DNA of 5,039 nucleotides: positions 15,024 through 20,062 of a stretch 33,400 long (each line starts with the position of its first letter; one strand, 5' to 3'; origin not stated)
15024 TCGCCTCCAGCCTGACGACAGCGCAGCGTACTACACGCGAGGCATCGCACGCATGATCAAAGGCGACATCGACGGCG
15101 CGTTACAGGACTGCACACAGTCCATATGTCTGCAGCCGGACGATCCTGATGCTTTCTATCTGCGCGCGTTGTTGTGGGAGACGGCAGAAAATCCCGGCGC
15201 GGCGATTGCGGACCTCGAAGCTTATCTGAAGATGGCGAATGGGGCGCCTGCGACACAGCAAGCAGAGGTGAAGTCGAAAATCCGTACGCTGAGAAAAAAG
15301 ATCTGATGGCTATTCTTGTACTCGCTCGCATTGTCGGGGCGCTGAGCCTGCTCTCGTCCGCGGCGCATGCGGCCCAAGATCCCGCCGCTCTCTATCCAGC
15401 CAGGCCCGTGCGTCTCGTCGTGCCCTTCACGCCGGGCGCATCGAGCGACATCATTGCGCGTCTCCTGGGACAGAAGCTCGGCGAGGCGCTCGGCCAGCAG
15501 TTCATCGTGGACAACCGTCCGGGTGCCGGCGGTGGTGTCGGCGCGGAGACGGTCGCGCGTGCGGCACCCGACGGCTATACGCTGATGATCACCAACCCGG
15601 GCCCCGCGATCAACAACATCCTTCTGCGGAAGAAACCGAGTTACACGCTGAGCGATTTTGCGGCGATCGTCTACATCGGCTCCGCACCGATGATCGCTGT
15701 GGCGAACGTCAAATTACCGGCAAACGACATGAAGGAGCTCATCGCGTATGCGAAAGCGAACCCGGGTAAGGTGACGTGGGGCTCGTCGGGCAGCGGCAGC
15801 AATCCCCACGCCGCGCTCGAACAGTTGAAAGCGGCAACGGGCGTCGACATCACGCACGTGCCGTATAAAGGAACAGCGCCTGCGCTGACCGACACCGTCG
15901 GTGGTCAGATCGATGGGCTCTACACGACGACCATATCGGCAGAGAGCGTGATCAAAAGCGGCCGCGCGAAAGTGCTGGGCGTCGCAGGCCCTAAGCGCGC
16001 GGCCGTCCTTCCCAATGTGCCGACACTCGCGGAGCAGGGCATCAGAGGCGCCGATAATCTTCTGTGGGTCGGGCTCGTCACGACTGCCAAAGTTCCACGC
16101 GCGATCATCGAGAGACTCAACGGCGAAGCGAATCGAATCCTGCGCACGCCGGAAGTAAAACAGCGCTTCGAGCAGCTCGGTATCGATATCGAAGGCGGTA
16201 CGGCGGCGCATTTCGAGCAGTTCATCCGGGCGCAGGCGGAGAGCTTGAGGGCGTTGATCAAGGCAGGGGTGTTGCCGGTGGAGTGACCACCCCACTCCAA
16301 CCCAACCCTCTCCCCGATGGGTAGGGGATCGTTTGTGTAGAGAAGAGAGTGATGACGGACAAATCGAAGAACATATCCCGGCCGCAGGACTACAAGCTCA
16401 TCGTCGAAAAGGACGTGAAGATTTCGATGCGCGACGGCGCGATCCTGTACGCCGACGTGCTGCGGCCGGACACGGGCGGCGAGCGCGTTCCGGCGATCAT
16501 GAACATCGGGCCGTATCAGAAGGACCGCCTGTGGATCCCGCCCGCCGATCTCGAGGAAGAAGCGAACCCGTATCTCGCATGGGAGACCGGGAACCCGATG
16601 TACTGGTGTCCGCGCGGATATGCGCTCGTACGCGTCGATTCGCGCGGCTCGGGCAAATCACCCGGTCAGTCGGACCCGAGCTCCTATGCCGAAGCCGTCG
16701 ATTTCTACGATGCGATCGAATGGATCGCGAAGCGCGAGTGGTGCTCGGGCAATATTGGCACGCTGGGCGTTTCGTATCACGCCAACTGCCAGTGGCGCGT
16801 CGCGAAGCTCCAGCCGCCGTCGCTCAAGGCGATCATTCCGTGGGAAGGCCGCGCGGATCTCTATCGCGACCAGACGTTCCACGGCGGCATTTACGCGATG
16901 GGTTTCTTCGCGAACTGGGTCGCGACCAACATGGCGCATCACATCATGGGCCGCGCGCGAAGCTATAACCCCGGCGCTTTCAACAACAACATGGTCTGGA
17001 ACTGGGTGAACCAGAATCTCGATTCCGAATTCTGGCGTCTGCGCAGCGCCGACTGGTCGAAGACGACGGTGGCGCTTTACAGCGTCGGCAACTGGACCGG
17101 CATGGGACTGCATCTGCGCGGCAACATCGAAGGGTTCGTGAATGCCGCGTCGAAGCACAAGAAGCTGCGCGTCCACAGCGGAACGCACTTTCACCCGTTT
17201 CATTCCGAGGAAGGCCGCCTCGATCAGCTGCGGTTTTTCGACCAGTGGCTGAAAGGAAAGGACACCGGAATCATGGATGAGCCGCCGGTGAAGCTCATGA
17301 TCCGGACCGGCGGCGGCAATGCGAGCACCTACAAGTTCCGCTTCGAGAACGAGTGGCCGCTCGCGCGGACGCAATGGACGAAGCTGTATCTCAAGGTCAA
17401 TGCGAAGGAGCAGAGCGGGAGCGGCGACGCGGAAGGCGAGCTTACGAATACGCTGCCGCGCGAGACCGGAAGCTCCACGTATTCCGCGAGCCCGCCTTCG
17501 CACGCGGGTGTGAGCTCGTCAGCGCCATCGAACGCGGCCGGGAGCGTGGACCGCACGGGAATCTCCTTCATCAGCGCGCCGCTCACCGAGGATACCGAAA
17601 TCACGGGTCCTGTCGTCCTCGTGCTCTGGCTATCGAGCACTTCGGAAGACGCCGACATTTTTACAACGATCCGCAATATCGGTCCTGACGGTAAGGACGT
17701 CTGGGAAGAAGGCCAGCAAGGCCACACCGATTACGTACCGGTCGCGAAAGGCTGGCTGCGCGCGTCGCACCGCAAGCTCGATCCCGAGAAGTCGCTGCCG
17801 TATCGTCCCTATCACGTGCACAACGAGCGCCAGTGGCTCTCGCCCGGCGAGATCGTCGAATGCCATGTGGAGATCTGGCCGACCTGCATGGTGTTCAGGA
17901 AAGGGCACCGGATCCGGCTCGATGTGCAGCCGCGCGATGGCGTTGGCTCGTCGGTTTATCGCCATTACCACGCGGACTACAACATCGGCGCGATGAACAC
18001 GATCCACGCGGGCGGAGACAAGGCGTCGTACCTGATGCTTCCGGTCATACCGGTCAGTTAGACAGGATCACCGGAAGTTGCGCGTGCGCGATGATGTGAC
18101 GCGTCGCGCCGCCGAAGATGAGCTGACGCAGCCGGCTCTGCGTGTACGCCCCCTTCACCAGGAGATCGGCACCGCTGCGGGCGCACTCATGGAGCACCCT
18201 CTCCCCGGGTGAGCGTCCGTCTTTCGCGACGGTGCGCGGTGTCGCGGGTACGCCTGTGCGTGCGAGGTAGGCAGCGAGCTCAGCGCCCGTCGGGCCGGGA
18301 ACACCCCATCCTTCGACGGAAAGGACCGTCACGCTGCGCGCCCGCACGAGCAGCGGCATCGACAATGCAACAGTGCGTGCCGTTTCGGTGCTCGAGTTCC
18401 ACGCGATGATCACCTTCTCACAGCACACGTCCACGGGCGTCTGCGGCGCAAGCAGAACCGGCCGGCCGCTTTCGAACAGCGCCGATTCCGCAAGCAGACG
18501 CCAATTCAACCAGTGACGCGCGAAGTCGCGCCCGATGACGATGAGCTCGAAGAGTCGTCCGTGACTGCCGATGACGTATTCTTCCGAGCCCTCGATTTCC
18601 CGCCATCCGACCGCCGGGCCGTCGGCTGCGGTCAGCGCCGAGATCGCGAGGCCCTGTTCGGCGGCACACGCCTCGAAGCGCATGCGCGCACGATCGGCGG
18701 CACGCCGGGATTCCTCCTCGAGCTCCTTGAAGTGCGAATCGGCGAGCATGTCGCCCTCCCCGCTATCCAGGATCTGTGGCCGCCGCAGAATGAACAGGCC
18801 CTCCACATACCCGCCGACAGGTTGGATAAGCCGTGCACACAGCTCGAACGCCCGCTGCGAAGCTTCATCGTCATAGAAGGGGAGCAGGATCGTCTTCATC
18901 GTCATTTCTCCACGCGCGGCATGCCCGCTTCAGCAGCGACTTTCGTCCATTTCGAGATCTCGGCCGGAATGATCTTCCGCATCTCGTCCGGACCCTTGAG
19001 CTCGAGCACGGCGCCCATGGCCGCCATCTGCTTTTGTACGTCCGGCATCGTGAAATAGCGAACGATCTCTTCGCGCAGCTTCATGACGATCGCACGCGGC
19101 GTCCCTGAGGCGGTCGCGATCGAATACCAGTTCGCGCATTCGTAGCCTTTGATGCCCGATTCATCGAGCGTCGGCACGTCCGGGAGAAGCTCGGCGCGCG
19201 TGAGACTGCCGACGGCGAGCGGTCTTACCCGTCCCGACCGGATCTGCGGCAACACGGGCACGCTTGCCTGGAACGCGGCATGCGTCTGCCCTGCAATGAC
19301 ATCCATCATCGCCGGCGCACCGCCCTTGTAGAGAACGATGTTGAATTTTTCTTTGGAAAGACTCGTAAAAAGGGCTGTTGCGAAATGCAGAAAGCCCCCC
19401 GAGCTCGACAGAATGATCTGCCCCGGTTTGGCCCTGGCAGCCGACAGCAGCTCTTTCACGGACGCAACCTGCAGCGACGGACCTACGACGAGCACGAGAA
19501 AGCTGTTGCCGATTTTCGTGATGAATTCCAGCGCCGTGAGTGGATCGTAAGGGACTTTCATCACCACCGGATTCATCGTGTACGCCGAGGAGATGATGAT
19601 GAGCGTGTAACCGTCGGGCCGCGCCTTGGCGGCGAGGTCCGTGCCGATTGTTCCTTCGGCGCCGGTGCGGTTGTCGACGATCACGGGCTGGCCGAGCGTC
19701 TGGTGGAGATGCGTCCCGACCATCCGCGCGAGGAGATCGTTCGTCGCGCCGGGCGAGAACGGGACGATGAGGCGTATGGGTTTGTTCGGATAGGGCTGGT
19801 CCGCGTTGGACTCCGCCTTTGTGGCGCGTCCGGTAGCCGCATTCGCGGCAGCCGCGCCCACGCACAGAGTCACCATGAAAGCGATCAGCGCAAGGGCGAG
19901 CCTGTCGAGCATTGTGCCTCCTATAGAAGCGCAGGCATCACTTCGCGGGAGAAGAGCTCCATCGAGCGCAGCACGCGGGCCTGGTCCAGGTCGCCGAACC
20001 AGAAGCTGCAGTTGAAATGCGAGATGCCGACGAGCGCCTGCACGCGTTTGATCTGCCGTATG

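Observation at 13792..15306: STAND-less TIR-TPR fusion: an effector-like TIR head joined directly to nine perfectly phased TPRs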

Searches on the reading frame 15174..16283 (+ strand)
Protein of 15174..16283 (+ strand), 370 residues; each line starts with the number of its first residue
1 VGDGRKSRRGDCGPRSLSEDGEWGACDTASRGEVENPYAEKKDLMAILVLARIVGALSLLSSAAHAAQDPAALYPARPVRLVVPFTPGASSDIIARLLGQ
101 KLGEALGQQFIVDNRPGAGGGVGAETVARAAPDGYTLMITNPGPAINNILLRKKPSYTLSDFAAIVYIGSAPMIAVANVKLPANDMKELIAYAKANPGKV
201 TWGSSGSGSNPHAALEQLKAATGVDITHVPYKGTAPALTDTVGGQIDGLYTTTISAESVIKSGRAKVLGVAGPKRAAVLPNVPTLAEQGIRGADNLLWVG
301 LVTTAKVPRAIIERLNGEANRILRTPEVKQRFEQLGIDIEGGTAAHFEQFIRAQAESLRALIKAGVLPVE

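Call 8: search_protein_families(library=pfam, proteins=[window:15174-16283:+], max_evalue=0.00001)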
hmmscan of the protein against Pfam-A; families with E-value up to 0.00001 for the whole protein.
window:15174-16283:+ (370 aa): 1 family
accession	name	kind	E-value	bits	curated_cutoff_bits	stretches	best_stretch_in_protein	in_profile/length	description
PF03401.19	TctC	-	5.2e-66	223.4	27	1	94-364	1-271/274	Tripartite tricarboxylate transporter family receptor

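Call 88: find_homologous_proteins(query=window:15306-16283:+, max_evalue=1e-60)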
Query window:15306-16283:+ (326 aa): 4302 proteins with E <= 1e-60 among 8000 candidates; the best 120 are listed.
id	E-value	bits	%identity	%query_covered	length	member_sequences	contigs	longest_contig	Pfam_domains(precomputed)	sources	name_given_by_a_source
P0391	7.4e-203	690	99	100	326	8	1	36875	PF03401.19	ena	-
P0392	5.8e-176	602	87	98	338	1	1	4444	PF03401.19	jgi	jgi:tripartite-type tricarboxylate transporter receptor subunit TctC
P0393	2.4e-174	597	87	98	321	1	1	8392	PF03401.19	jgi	jgi:tripartite-type tricarboxylate transporter receptor subunit TctC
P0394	2.3e-173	594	86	94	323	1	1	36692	PF03401.19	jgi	jgi:tripartite-type tricarboxylate transporter receptor subunit TctC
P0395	3.5e-173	593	86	94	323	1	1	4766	PF03401.19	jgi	jgi:tripartite-type tricarboxylate transporter receptor subunit TctC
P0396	3.1e-171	587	84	98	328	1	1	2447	PF03401.19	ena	-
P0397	8.6e-170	582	86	94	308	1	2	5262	PF03401.19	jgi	jgi:tripartite-type tricarboxylate transporter receptor subunit TctC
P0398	1.5e-168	578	87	91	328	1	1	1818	PF03401.19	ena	-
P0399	7.8e-168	575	86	91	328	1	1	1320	PF03401.19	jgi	-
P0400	1.0e-167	575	86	91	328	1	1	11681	PF03401.19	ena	-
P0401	1.7e-167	574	85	91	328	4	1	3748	PF03401.19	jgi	jgi:tripartite-type tricarboxylate transporter receptor subunit TctC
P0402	2.8e-167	574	86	91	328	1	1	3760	PF03401.19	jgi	jgi:tripartite-type tricarboxylate transporter receptor subunit TctC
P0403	1.4e-164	565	90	88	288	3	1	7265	PF03401.19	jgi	jgi:tripartite-type tricarboxylate transporter receptor subunit TctC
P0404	1.1e-163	562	79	98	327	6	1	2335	PF03401.19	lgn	-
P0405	8.4e-162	556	81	91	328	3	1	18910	PF03401.19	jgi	jgi:tripartite-type tricarboxylate transporter receptor subunit TctC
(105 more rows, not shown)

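Call 89: find_encoding_contigs(protein=P0394, flank=7000, max_places=2)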
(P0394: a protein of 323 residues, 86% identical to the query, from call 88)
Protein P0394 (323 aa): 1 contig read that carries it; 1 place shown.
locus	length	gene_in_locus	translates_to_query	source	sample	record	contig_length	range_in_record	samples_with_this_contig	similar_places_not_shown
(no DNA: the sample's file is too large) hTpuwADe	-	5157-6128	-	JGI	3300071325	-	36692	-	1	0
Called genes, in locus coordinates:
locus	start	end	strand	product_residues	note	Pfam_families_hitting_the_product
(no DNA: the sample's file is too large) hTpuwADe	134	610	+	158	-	-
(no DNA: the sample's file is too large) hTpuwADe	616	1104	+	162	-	PF13474:SnoaL_3 (weak)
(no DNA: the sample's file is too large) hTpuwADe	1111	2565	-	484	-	-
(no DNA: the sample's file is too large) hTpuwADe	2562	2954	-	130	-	-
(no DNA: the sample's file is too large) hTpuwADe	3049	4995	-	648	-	-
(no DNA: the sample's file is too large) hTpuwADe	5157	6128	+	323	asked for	PF03401:TctC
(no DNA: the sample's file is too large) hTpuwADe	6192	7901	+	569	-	PF02129:Peptidase_S15, PF08530:PepX_C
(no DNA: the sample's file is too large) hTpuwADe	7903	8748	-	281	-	PF00582:Usp (weak)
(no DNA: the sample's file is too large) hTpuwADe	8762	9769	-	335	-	PF03401:TctC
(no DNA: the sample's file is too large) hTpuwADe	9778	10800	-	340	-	PF00296:Bac_luciferase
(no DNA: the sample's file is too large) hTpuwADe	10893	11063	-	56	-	PF01042:Ribonuc_L-PSP (weak)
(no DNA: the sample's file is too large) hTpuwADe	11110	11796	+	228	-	PF12840:HTH_20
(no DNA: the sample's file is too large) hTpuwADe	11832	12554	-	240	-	PF08808:RES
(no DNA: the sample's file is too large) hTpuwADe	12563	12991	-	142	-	PF20432:Xre-like-HTH (weak), PF09722:Xre_MbcA_ParS_C (weak)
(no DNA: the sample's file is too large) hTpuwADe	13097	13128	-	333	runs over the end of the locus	PF03401:TctC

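Call 90: find_encoding_contigs(protein=P0393, flank=7000, max_places=2)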
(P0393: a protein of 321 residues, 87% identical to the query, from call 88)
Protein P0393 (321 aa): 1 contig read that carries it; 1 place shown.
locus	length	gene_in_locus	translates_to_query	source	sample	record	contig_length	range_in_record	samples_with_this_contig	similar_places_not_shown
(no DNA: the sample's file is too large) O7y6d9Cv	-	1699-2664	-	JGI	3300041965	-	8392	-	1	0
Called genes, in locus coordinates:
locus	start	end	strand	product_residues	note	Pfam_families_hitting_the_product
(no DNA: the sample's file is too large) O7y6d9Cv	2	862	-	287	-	?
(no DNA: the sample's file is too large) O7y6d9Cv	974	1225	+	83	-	-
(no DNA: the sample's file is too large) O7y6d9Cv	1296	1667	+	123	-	PF01844:HNH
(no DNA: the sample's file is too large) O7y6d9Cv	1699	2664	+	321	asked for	PF03401:TctC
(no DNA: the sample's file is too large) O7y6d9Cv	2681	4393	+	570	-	PF02129:Peptidase_S15, PF08530:PepX_C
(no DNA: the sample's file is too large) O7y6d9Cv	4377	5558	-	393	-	-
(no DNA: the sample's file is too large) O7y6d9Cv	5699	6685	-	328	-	PF03401:TctC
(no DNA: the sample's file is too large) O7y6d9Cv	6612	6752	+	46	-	-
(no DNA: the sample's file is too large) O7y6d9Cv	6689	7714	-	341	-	PF00296:Bac_luciferase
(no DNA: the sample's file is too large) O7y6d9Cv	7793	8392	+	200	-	?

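Call 91: find_encoding_contigs(protein=P0392, flank=5000, max_places=2)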
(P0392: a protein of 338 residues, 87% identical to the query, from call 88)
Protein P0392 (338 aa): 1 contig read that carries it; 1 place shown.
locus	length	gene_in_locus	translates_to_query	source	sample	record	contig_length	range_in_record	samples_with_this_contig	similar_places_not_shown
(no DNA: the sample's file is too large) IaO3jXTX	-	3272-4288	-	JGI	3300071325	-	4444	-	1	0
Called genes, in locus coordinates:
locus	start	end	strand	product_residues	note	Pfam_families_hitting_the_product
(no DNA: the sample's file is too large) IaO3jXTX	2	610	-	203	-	?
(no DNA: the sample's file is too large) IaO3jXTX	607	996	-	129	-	-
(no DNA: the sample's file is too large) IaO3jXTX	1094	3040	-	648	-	-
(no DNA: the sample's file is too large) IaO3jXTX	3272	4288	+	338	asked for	PF03401:TctC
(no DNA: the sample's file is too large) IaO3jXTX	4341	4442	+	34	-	?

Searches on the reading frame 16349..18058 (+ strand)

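Call 9: search_protein_families(library=pfam, proteins=[window:16349-18058:+], max_evalue=0.00001)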
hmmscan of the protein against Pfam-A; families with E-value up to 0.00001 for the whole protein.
window:16349-18058:+ (570 aa): 2 families
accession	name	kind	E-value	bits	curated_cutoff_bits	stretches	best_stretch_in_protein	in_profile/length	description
PF02129.25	Peptidase_S15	-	2.1e-43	149.4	23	1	29-281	1-261/262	X-Pro dipeptidyl-peptidase (S15 family)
PF08530.16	PepX_C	-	1.5e-39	136.6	22.5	1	307-562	2-216/217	X-Pro dipeptidyl-peptidase C-terminal non-catalytic domain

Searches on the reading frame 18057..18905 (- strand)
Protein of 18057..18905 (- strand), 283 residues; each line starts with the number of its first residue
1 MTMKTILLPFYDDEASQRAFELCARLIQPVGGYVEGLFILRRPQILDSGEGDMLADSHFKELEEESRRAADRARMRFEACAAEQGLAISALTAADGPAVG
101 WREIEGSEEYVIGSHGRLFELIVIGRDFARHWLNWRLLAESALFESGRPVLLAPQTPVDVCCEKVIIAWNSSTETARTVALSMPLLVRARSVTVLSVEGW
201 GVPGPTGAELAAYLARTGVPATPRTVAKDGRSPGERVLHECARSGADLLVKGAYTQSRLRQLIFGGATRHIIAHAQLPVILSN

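Call 9: search_protein_families(library=pfam, proteins=[window:18057-18905:-], max_evalue=0.00001)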
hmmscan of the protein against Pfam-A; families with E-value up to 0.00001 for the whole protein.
window:18057-18905:- (283 aa): 1 family
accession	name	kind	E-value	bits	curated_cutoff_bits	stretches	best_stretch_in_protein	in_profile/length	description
PF00582.32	Usp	-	7.7e-11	43.2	24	0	215-281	73-139/141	Universal stress protein family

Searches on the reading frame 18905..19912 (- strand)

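Call 9: search_protein_families(library=pfam, proteins=[window:18905-19912:-], max_evalue=0.00001)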
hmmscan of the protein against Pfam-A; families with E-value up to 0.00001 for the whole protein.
window:18905-19912:- (336 aa): 1 family
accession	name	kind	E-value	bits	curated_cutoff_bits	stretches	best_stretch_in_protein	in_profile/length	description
PF03401.19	TctC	-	1e-47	163.4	27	1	62-329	2-272/274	Tripartite tricarboxylate transporter family receptor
